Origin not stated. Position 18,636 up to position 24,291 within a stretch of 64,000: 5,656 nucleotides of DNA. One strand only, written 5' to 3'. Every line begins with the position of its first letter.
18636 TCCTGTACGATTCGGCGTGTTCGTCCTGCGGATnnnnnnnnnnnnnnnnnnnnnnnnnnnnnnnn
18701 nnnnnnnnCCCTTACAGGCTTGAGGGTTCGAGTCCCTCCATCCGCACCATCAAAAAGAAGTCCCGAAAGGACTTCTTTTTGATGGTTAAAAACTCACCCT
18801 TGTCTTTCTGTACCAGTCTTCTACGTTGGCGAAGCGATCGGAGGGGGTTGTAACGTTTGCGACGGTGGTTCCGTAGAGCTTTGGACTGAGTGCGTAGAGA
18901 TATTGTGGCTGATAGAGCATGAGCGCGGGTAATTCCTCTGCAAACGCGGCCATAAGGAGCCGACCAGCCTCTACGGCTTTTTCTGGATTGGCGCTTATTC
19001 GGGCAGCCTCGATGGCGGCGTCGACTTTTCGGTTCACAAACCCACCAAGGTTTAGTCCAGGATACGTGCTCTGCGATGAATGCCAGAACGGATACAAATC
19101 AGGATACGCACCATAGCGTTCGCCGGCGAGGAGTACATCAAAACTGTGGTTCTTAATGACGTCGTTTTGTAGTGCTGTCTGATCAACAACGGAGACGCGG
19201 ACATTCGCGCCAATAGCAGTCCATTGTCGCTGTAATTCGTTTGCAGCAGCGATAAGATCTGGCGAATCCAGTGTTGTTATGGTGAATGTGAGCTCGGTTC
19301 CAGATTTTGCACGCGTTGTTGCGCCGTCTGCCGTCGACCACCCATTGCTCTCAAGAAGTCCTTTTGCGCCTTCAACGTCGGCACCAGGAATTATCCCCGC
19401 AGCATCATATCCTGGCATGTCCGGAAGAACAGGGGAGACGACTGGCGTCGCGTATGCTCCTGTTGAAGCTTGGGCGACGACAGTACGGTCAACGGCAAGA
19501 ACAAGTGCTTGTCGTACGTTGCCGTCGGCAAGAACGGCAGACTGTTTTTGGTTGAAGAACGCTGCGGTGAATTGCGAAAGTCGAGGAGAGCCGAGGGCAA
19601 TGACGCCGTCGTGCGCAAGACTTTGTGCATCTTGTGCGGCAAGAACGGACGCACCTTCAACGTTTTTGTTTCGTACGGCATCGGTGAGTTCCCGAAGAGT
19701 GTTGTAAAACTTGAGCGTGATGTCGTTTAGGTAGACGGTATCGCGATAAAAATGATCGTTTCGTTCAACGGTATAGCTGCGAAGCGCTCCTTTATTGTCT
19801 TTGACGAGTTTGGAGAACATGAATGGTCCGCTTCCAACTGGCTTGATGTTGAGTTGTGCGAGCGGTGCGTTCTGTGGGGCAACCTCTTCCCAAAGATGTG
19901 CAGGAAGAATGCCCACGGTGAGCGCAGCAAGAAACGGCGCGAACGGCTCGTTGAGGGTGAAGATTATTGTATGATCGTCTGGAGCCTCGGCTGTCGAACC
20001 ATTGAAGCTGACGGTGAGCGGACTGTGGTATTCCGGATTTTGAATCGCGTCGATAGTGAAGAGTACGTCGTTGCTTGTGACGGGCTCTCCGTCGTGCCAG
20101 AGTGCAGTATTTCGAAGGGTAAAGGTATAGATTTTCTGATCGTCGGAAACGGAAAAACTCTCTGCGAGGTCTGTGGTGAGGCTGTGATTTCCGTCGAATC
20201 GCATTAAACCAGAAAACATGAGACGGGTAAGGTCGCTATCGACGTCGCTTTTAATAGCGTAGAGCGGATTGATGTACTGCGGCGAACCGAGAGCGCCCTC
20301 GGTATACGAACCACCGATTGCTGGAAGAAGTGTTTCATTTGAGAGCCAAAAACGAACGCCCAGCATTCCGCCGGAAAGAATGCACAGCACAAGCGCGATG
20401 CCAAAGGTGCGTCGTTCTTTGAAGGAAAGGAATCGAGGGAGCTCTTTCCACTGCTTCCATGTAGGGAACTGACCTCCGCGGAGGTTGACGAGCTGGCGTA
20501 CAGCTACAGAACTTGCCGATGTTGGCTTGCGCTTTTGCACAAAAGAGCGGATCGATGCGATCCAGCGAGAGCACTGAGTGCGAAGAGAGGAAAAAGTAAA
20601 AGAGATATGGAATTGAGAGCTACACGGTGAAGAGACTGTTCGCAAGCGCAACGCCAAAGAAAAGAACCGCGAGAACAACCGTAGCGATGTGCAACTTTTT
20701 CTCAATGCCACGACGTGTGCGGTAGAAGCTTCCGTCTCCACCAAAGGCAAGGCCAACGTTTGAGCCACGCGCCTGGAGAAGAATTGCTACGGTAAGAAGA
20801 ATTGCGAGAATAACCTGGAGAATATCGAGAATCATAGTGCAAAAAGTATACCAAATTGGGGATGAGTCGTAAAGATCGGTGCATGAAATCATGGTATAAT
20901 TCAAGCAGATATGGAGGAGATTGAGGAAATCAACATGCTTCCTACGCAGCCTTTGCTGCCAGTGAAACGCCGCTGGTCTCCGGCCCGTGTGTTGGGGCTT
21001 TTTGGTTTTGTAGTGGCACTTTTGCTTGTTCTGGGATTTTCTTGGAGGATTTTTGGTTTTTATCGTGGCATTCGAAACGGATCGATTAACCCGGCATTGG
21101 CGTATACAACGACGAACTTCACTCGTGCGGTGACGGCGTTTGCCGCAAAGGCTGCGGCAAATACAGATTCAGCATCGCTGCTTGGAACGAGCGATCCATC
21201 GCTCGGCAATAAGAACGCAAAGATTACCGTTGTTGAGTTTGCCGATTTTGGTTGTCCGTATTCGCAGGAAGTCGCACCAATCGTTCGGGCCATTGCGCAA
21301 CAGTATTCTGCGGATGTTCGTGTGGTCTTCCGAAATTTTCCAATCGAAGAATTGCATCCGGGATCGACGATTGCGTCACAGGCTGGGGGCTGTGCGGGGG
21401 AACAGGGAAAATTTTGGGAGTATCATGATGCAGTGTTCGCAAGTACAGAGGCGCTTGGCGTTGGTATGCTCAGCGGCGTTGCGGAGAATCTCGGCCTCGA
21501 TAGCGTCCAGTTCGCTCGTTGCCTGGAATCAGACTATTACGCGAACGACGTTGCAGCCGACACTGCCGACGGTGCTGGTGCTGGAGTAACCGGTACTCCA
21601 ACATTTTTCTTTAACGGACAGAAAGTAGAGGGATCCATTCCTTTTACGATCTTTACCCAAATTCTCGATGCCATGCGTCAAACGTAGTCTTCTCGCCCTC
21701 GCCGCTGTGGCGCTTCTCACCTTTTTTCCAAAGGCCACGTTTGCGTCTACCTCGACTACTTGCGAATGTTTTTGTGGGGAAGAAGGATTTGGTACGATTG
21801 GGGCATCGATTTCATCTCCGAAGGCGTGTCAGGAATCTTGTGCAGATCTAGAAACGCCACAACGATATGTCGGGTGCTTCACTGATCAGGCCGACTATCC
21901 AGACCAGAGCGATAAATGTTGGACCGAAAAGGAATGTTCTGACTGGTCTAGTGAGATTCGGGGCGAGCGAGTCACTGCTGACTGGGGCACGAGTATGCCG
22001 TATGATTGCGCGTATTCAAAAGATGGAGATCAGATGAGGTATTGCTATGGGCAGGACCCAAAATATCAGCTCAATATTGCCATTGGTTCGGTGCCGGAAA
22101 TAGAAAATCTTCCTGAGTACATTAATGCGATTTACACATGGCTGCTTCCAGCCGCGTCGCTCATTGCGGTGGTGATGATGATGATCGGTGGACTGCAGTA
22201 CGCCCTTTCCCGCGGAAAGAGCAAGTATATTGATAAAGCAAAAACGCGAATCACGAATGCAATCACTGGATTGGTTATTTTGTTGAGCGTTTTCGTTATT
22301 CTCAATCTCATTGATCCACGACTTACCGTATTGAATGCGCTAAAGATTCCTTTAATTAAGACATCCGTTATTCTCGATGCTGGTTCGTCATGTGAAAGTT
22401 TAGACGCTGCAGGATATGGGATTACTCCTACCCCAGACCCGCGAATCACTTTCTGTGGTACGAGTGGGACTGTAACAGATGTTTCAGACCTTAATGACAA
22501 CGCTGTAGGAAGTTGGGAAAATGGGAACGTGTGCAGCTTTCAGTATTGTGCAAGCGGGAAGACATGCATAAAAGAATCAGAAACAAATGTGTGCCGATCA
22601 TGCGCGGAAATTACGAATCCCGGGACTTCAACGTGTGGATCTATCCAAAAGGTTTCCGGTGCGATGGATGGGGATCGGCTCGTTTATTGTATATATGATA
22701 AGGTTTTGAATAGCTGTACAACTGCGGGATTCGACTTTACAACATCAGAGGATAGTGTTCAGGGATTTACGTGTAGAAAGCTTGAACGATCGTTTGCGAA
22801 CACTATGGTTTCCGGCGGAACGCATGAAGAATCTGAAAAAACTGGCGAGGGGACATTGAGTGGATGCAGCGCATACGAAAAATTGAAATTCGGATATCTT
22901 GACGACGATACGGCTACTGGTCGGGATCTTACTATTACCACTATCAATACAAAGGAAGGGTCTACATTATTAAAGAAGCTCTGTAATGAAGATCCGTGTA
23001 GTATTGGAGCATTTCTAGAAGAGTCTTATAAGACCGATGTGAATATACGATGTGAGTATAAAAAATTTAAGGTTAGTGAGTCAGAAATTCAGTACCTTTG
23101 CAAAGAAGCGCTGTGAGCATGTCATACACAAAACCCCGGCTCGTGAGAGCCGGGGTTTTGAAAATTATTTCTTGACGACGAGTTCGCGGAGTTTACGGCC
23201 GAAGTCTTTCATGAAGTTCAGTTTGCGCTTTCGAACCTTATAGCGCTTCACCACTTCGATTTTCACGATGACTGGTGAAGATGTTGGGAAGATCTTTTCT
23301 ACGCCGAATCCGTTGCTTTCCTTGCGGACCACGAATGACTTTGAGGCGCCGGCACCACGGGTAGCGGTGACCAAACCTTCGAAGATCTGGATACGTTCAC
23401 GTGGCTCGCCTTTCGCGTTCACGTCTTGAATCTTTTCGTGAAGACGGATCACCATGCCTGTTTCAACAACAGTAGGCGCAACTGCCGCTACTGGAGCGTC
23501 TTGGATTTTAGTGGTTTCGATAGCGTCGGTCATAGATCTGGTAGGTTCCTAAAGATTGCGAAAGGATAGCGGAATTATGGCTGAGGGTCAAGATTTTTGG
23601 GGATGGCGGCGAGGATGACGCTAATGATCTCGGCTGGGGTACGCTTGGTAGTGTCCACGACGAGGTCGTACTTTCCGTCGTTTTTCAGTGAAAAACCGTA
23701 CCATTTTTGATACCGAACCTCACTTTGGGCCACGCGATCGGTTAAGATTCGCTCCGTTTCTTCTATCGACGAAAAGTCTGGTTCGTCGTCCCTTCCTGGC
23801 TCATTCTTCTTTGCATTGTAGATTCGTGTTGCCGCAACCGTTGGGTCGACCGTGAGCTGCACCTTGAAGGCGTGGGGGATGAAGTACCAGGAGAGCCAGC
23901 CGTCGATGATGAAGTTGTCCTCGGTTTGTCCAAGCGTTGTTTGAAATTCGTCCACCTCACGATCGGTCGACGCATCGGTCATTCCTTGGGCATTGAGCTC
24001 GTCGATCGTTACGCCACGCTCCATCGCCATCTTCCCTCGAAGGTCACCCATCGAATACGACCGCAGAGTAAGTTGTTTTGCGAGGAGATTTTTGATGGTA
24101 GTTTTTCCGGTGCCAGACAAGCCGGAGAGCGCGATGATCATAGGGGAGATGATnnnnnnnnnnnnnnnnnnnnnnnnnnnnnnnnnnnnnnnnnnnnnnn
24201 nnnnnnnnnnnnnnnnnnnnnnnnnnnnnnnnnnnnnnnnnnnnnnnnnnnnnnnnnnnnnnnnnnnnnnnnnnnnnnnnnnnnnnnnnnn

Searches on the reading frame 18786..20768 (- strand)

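Call 81: search_protein_families(library=pfam, proteins=[window:18786-20768:-], max_evalue=0.001)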
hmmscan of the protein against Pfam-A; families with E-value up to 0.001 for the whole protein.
window:18786-20768:- (660 aa): 1 family
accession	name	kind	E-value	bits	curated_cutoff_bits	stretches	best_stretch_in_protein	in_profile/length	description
PF00496.27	SBP_bac_5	-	2.2e-65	221.6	32.4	1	198-567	3-362/368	Bacterial extracellular solute-binding proteins, family 5 Middle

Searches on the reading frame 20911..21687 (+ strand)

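Call 81: search_protein_families(library=pfam, proteins=[window:20911-21687:+], max_evalue=0.001)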
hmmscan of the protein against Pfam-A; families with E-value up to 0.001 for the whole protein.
window:20911-21687:+ (258 aa): 3 families
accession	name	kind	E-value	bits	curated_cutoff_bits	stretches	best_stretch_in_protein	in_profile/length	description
PF13462.12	Thioredoxin_4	-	1e-23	84.8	23.2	1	95-254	5-165/165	Thioredoxin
PF01323.26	DSBA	-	7.5e-21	75.2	25.6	2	163-250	96-188/191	DSBA-like thioredoxin domain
PF13098.12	Thioredoxin_2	-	0.00041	21.1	27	0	101-252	3-104/104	Thioredoxin-like domain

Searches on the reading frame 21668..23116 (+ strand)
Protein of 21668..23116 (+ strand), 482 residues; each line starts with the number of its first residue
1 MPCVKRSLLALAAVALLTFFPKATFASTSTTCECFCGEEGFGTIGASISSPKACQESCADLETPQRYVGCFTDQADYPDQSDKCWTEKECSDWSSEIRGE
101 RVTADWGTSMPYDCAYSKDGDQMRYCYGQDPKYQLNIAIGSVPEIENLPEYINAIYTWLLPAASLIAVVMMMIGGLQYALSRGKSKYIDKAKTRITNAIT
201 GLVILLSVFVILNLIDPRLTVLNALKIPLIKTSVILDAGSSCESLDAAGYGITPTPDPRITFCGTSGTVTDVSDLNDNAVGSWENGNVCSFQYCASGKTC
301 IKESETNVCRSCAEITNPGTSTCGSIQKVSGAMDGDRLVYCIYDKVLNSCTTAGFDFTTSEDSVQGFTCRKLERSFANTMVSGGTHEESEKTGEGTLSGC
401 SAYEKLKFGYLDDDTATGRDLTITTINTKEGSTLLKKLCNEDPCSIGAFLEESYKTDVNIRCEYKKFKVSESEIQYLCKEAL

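Call 81: search_protein_families(library=pfam, proteins=[window:21668-23116:+], max_evalue=0.001)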
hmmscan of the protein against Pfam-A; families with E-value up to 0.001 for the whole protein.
window:21668-23116:+ (482 aa): 1 family
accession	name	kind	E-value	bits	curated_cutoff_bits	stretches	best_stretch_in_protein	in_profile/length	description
PF18895.5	T4SS_pilin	-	1.7e-10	41.3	26.6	1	147-215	4-71/71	Type IV secretion system pilin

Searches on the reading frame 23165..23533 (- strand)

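Call 81: search_protein_families(library=pfam, proteins=[window:23165-23533:-], max_evalue=0.001)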
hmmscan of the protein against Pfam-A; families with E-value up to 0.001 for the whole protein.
window:23165-23533:- (122 aa): 1 family
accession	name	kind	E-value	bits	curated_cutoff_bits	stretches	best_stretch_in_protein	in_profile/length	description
PF01245.26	Ribosomal_L19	-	2.9e-24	85.6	22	1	23-114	18-104/111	Ribosomal protein L19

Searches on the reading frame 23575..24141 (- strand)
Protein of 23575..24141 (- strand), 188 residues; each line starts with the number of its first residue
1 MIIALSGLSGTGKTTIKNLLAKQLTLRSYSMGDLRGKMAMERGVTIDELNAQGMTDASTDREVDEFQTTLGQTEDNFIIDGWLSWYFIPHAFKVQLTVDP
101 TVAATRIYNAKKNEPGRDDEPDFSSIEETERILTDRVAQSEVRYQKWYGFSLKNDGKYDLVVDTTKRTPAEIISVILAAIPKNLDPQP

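Call 81: search_protein_families(library=pfam, proteins=[window:23575-24141:-], max_evalue=0.001)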
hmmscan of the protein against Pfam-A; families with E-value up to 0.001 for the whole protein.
window:23575-24141:- (188 aa): 4 families
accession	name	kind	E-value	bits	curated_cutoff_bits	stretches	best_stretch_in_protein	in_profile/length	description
PF13189.12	Cytidylate_kin2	-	2.3e-12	47.9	28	1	2-166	1-176/176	Cytidylate kinase-like family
PF13238.12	AAA_18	-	1.6e-11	45.2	29.4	1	3-118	1-119/128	AAA domain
PF13207.12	AAA_17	-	3.8e-07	30.9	27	1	7-83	2-80/136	AAA domain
PF02224.24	Cytidylate_kin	-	0.00067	19.9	26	0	3-40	1-38/211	Cytidylate kinase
